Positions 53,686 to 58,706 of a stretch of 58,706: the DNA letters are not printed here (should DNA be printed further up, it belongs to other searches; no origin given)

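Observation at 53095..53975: Complete diversity-generating retroelement with an adenine-specific TR/VR mismatch pattern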

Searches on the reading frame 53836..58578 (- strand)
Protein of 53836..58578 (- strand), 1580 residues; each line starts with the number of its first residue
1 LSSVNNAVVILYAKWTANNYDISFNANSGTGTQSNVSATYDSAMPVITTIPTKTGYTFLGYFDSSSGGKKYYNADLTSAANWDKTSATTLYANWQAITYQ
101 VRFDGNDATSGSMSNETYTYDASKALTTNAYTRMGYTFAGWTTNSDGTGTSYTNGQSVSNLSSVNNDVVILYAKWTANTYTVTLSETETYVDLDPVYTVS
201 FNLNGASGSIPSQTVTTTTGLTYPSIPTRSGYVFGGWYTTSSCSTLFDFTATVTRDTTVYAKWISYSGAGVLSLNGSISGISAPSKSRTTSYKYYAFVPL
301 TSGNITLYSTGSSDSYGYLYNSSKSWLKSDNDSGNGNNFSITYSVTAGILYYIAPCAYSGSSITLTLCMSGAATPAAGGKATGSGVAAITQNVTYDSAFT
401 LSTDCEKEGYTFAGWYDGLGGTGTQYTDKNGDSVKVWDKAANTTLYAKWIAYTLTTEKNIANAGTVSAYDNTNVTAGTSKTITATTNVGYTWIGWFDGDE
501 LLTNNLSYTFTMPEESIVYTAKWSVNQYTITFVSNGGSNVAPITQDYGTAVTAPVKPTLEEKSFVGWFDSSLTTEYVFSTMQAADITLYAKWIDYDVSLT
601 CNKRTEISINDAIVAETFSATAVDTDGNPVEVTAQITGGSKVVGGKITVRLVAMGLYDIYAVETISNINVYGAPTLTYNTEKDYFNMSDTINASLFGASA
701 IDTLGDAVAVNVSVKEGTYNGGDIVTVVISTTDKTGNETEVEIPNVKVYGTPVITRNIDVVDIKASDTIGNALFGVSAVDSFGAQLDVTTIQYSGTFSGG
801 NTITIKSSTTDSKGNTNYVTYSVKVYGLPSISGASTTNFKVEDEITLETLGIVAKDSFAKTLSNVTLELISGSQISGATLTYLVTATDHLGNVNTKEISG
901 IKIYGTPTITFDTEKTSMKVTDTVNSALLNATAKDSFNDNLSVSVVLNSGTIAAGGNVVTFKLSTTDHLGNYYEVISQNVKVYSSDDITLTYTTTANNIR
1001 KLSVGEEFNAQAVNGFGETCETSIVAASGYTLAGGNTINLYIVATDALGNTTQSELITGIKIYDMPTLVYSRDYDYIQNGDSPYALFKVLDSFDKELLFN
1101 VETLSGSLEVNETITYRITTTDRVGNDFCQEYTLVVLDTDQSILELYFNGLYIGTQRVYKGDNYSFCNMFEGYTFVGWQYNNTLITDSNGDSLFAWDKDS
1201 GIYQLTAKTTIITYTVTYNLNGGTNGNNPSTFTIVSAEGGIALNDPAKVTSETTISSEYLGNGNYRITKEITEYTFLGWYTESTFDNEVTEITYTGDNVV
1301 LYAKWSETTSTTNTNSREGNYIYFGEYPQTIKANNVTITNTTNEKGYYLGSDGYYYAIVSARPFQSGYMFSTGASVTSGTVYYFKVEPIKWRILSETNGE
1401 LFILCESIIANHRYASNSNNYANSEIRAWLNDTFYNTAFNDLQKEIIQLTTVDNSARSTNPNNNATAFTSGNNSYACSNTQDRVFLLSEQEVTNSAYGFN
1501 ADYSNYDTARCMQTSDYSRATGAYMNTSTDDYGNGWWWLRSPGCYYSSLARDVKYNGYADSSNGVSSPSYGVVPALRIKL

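Call 8: search_protein_families(library=pfam, proteins=[window:53836-58578:-], max_evalue=0.01)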
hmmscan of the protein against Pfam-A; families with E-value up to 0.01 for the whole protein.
window:53836-58578:- (1580 aa): 3 families
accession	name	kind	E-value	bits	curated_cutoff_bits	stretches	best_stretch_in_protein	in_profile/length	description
PF09479.16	Flg_new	-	3.8e-68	226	27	6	197-262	1-65/65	Listeria-Bacteroides repeat domain (List_Bact_rpt)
PF19789.6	DUF6273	-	2.9e-23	83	23.5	1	1398-1579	1-171/172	Domain of unknown function (DUF6273)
PF18998.6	Flg_new_2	-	1e-08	35.5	23.6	1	456-526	3-72/73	Divergent InlB B-repeat domain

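Call 9: search_protein_families(library=ncbifam, proteins=[window:53836-58578:-], max_evalue=0.01)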
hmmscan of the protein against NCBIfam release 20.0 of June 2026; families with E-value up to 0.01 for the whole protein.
window:53836-58578:- (1580 aa): 3 families
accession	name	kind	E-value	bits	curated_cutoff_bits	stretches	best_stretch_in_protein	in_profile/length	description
TIGR02543.1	List_Bact_rpt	repeat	1.9e-32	111.3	20.95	6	227-263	1-40/44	TIGR02543 family repeat protein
NF033188.1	internalin_H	exception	1.6e-18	66.7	1050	4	471-596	355-484/548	InlH/InlC2 family class 1 internalin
NF033189.1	internalin_A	exception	1.5e-17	63.2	1600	3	474-593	512-633/799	class 1 internalin InlA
